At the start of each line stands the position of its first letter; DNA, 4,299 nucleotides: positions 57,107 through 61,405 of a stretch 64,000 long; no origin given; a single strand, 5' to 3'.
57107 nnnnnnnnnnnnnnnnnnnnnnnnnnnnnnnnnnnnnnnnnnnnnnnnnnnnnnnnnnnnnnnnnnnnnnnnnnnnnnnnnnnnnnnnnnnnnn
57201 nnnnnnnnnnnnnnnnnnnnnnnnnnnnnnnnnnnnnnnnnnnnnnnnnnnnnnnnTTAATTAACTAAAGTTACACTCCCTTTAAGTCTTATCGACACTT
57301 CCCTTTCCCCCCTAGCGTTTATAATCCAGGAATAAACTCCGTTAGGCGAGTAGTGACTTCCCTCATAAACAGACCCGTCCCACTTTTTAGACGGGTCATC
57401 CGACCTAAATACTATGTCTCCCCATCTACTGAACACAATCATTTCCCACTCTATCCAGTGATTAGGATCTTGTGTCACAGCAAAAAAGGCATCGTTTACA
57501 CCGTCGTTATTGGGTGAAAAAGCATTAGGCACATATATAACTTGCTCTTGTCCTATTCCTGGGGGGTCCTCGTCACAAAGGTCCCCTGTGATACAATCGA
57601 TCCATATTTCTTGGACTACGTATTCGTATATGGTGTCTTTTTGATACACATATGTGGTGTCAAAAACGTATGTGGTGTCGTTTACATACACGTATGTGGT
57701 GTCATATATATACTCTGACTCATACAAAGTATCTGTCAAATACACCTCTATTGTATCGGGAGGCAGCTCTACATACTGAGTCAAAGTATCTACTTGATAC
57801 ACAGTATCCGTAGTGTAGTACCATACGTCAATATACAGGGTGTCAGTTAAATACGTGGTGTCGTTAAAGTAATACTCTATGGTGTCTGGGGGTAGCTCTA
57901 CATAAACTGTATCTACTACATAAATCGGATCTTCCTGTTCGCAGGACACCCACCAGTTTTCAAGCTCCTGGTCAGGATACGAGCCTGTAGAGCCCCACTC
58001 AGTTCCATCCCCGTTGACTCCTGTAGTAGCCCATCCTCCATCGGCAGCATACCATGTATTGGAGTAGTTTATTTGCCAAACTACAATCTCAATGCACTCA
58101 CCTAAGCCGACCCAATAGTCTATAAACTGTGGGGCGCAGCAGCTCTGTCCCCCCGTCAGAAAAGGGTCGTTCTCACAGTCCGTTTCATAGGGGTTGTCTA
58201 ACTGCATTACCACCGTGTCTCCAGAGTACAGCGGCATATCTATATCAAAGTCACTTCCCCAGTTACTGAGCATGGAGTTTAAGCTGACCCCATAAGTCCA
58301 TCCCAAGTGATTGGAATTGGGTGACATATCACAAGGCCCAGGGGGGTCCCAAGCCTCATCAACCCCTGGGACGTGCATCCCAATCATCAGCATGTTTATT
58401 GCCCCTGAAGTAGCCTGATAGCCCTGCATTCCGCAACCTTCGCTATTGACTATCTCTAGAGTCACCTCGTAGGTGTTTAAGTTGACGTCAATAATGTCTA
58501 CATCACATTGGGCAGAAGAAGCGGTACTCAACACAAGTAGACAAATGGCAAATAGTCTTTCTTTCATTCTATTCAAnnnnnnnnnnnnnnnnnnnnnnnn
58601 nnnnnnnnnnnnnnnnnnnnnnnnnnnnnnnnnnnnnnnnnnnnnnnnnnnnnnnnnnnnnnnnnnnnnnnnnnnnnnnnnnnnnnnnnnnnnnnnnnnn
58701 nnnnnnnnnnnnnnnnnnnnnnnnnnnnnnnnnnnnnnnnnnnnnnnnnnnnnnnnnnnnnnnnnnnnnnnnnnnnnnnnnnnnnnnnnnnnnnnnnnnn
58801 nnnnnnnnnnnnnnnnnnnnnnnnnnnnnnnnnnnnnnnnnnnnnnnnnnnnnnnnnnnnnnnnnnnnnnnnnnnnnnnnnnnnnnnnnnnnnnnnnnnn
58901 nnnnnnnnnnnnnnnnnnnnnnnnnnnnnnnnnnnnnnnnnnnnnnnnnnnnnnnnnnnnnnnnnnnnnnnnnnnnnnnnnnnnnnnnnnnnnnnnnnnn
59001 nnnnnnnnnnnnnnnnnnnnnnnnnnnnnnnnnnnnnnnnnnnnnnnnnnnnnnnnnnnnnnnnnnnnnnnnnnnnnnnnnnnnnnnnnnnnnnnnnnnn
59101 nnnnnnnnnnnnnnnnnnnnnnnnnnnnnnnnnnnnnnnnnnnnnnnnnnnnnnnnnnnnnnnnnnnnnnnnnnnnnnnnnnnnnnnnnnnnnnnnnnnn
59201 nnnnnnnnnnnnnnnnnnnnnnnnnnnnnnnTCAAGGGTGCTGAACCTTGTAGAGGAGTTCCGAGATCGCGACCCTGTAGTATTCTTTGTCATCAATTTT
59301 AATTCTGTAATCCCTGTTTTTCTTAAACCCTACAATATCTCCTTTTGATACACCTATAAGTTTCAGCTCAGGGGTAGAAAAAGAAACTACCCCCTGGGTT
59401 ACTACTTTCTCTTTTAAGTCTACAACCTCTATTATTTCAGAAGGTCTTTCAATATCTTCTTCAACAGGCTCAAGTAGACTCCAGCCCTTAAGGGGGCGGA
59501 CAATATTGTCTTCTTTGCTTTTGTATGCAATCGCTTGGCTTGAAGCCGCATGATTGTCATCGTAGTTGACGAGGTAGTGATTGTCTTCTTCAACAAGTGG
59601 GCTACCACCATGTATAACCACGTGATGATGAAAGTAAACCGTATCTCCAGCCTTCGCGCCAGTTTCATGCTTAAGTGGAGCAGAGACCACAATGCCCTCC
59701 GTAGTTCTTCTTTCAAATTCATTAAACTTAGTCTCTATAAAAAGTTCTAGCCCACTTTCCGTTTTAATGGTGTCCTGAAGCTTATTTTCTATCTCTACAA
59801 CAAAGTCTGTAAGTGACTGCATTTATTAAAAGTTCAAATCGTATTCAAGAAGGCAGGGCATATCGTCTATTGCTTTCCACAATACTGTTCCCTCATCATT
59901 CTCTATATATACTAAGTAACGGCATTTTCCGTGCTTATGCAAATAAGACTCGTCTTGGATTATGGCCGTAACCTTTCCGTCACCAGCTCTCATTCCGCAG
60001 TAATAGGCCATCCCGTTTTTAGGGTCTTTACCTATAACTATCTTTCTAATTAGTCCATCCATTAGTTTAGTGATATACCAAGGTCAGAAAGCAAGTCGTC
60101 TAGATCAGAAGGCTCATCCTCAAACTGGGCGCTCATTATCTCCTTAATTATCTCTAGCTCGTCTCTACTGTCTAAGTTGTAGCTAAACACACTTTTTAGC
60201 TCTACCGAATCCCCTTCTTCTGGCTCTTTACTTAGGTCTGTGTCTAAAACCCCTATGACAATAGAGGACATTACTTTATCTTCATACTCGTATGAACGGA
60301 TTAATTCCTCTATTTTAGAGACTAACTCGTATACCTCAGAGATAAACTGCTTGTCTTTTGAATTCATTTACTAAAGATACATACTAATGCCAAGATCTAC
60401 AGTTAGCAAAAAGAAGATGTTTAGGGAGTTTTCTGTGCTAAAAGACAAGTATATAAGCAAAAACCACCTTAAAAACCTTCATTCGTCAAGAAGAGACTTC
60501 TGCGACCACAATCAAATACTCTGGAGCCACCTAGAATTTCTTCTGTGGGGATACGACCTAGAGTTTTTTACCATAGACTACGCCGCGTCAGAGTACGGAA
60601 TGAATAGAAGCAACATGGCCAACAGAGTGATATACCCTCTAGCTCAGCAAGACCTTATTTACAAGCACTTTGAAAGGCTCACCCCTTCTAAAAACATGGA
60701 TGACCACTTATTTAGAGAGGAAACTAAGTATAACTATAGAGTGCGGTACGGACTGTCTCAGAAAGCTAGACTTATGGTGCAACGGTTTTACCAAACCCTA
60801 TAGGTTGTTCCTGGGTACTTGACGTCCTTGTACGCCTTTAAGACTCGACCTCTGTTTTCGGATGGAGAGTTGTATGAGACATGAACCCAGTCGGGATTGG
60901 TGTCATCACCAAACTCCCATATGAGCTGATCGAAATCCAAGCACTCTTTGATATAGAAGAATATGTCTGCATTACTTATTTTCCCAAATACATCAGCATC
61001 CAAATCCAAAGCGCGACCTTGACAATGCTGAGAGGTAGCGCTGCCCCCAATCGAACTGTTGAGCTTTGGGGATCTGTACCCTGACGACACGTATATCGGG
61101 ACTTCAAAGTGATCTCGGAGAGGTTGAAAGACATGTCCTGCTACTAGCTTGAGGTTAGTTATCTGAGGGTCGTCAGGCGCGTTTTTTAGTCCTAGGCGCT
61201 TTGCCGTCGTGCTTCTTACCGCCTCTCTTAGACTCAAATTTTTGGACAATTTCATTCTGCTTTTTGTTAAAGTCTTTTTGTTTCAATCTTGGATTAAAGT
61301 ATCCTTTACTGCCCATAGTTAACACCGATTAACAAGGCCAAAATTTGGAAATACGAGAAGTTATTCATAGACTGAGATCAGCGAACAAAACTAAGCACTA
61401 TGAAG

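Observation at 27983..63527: Recurrent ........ box in the short spacers upstream of leftward genes, implying leaderless late mRNAs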

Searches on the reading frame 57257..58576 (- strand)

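Call 10: search_protein_families(library=pfam, proteins=[window:57257-58576:-], max_evalue=0.001)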
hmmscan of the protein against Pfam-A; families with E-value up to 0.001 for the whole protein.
window:57257-58576:- (439 aa): 1 family
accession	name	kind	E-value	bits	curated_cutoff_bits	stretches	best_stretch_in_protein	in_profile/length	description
PF13585.12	CHU_C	-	1.7e-14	54.1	27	1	348-426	2-77/86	CHU_C Type IX secretion signal domain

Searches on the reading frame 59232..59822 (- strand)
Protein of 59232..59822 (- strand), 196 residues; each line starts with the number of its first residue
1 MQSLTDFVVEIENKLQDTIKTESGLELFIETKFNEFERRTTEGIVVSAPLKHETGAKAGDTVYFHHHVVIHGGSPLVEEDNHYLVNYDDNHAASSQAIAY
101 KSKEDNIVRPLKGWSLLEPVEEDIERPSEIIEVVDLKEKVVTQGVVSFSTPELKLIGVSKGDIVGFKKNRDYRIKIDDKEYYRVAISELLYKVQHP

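Call 53: search_protein_families(library=pfam, proteins=[window:59232-59822:-], max_evalue=0.01)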
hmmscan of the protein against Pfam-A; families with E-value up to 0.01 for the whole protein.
window:59232-59822:- (196 aa): 1 family
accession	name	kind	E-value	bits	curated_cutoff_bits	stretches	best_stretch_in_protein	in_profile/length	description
PF00166.26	Cpn10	-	1.8e-05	25.1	21.1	1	108-190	2-90/93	Chaperonin 10 Kd subunit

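Call 65: search_protein_families(library=phrogs, proteins=[window:59232-59822:-], max_evalue=0.001)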
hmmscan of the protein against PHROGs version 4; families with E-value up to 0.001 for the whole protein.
window:59232-59822:- (196 aa): 2 families
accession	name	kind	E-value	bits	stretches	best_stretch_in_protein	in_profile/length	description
phrog_13932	-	other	4.7e-42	145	1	1-193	1-199/200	co-chaperonin GroES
phrog_3188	-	other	1.3e-09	38.7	1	121-194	16-95/96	co-chaperonin GroES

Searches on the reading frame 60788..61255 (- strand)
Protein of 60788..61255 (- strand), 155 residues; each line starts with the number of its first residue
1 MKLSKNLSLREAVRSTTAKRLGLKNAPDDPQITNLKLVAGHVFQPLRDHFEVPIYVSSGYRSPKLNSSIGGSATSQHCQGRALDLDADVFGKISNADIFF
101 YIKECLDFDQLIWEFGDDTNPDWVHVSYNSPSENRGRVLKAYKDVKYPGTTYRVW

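Call 53: search_protein_families(library=pfam, proteins=[window:60788-61255:-], max_evalue=0.01)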
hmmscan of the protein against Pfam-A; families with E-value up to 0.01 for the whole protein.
window:60788-61255:- (155 aa): 2 families
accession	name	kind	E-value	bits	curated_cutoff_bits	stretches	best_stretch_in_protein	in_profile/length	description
PF08291.16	Peptidase_M15_3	-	3.1e-17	63.1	23.2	1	6-87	2-76/108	Peptidase M15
PF05951.18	Peptidase_M15_2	-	0.0073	16.5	27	0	53-86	73-111/153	Bacterial protein of unknown function (DUF882)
